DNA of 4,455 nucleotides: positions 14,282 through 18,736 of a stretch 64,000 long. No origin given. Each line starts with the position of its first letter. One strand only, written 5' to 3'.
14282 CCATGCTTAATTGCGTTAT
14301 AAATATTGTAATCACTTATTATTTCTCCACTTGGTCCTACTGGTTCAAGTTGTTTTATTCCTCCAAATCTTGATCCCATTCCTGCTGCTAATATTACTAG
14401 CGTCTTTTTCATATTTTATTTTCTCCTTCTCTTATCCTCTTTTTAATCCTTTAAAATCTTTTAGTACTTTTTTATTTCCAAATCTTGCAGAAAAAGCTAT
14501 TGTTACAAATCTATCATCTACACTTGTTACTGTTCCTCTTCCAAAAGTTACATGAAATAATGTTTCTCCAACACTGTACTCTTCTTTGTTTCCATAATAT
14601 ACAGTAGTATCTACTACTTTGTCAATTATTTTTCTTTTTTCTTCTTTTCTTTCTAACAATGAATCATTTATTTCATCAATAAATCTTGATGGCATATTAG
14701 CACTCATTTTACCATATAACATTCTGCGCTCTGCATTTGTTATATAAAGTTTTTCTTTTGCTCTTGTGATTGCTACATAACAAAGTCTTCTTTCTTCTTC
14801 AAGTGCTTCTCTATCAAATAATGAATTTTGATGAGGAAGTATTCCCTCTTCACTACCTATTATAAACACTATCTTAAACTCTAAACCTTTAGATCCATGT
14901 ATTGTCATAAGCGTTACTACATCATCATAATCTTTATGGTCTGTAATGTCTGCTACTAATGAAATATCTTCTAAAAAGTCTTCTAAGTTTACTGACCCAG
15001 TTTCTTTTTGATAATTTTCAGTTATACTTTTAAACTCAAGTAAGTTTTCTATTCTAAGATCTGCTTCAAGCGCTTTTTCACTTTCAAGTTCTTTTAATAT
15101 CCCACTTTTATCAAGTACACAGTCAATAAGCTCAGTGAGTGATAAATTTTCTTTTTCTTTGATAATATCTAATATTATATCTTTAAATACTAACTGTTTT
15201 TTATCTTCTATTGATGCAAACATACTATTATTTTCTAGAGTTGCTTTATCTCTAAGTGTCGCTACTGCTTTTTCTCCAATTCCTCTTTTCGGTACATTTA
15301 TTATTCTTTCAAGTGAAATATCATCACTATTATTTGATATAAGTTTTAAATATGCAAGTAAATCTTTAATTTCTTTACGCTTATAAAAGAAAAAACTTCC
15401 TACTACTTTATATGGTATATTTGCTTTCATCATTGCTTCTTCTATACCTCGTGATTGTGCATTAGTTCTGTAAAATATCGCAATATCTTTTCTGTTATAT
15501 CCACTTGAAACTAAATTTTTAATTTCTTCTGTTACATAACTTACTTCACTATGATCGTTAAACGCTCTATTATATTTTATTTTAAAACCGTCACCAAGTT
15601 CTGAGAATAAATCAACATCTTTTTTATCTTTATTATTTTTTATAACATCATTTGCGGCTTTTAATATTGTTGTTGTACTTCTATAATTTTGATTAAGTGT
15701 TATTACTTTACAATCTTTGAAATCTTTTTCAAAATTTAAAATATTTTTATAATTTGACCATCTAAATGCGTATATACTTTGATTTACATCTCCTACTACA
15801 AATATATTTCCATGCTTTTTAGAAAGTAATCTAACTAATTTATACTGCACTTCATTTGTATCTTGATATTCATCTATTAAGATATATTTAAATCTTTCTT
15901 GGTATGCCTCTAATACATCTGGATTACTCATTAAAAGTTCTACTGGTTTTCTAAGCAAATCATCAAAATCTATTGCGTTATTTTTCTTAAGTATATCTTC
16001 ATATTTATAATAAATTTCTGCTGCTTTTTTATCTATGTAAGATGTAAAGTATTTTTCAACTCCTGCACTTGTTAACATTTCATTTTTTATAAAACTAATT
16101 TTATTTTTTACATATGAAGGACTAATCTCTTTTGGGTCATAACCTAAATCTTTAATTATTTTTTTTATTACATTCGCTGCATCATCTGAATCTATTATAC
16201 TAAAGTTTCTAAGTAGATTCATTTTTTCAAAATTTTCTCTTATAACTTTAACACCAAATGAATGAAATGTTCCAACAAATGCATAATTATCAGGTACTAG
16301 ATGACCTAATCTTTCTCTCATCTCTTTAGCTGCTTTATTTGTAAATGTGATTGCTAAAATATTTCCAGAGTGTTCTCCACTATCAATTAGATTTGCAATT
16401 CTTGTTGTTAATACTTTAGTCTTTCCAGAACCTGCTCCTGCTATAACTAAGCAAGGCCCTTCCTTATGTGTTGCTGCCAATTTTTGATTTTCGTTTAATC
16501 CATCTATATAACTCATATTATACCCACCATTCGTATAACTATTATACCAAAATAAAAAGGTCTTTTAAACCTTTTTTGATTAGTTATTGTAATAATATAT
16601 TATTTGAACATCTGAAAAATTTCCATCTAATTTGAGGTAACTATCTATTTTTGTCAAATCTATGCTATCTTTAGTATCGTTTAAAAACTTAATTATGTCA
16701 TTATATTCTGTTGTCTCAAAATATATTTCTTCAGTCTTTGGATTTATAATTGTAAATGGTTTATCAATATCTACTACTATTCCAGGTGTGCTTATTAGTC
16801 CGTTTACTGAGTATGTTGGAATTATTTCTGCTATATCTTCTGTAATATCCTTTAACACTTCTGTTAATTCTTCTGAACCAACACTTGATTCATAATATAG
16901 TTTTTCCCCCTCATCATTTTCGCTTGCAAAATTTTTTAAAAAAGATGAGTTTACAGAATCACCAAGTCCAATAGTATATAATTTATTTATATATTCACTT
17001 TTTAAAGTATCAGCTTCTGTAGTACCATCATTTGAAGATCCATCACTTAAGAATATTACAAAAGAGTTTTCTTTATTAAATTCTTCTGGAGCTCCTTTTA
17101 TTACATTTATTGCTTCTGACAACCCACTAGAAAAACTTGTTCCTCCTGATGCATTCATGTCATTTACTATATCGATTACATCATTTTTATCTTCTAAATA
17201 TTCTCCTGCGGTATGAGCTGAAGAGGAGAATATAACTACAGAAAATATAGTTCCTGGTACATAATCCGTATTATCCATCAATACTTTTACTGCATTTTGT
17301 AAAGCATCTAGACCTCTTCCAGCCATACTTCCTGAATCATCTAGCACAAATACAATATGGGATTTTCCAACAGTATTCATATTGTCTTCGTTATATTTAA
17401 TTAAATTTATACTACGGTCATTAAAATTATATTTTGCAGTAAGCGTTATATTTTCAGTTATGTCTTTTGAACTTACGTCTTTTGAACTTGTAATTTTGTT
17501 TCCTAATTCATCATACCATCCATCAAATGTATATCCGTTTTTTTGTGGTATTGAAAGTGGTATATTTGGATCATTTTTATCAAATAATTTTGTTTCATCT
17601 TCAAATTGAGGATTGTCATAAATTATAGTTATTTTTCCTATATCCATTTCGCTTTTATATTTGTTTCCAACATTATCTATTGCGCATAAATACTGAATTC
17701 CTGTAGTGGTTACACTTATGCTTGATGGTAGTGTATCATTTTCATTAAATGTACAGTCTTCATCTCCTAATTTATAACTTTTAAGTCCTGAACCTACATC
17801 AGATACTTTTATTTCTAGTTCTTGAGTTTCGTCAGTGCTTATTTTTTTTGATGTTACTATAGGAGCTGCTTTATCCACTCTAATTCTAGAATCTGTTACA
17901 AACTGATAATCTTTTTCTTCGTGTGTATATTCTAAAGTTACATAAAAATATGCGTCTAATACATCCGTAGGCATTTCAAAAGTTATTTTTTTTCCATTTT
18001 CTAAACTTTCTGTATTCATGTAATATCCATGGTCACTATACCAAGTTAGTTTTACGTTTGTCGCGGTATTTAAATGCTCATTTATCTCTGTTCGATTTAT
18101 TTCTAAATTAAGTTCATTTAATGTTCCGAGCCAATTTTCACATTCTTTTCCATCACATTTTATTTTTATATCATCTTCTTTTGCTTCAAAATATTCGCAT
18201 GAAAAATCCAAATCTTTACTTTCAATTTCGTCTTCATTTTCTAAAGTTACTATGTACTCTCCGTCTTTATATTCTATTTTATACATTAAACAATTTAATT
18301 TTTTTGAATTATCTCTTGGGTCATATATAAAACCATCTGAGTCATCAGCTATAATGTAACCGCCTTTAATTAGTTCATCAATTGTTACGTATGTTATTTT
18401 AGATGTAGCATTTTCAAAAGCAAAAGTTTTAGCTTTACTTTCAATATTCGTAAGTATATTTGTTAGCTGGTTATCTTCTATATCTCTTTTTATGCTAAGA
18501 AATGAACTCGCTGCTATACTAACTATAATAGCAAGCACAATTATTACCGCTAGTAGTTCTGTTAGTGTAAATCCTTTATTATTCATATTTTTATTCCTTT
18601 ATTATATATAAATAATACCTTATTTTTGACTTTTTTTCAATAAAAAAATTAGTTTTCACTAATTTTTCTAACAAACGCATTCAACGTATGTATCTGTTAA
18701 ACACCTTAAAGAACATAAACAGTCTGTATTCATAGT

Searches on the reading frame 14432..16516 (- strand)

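Call 45: search_protein_families(library=pfam, proteins=[window:14432-16516:-], max_evalue=0.001)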
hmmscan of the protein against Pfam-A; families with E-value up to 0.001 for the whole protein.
window:14432-16516:- (694 aa): 8 families
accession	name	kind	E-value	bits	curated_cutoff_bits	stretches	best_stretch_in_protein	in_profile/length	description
PF00580.27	UvrD-helicase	-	1.5e-87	294.2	23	1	7-267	1-271/271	UvrD/REP helicase N-terminal domain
PF13361.12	UvrD_C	-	3.1e-75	254.2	25.6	1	272-596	1-349/350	UvrD-like helicase C-terminal domain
PF13245.12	AAA_19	-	9.3e-26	91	25.1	1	15-252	7-134/134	AAA domain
PF13538.12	UvrD_C_2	-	1.2e-10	41.5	27.4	1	535-592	3-51/52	UvrD-like helicase C-terminal domain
PF01443.25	Viral_helicase1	-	2.7e-10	40.9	21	0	522-593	165-227/228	Viral superfamily 1 RNA helicase core domain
PF13087.12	AAA_12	-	2.6e-08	34.1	27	0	527-593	132-191/195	AAA domain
PF13604.12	AAA_30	-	1.7e-07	31.6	27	1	8-72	3-68/191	AAA domain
PF13173.12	AAA_14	-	0.00056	20.3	27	0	177-242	30-97/129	AAA domain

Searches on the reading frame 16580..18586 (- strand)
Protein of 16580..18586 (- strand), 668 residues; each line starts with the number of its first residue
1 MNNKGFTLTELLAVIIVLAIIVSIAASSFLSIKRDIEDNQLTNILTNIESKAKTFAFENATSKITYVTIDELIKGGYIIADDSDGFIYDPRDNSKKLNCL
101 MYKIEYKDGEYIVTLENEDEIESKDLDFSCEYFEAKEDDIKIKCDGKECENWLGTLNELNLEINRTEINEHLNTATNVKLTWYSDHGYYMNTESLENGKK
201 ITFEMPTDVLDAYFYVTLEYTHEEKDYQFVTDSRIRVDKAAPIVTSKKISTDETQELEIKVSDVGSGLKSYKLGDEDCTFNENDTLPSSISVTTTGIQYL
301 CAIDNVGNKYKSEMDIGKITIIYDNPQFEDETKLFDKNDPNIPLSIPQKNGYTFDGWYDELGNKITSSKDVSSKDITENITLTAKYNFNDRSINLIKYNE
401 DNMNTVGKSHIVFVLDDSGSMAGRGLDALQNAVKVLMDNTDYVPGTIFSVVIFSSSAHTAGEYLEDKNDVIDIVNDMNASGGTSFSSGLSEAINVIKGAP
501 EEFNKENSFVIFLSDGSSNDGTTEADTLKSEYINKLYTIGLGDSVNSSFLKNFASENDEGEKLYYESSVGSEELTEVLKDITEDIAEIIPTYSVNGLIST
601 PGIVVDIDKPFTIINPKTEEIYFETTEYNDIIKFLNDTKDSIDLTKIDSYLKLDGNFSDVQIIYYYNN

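Call 45: search_protein_families(library=pfam, proteins=[window:16580-18586:-], max_evalue=0.001)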
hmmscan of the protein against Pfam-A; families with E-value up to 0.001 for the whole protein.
window:16580-18586:- (668 aa): 5 families
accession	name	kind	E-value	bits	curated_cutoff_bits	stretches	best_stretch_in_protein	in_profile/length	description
PF00092.34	VWA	-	6.7e-19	69.2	23.8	1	411-568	2-164/174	von Willebrand factor type A domain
PF13519.12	VWA_2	-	1.6e-12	48.4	27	1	411-516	1-106/107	von Willebrand factor type A domain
PF09479.16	Flg_new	-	1.6e-08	35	27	1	335-385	16-65/65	Listeria-Bacteroides repeat domain (List_Bact_rpt)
PF07963.17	N_methyl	-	1.5e-05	24.8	21.2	1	2-25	3-26/27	Prokaryotic N-terminal methylation motif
PF05762.20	VWA_CoxE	-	0.0008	19.3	26.4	0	408-524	56-167/222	VWA domain containing CoxE-like protein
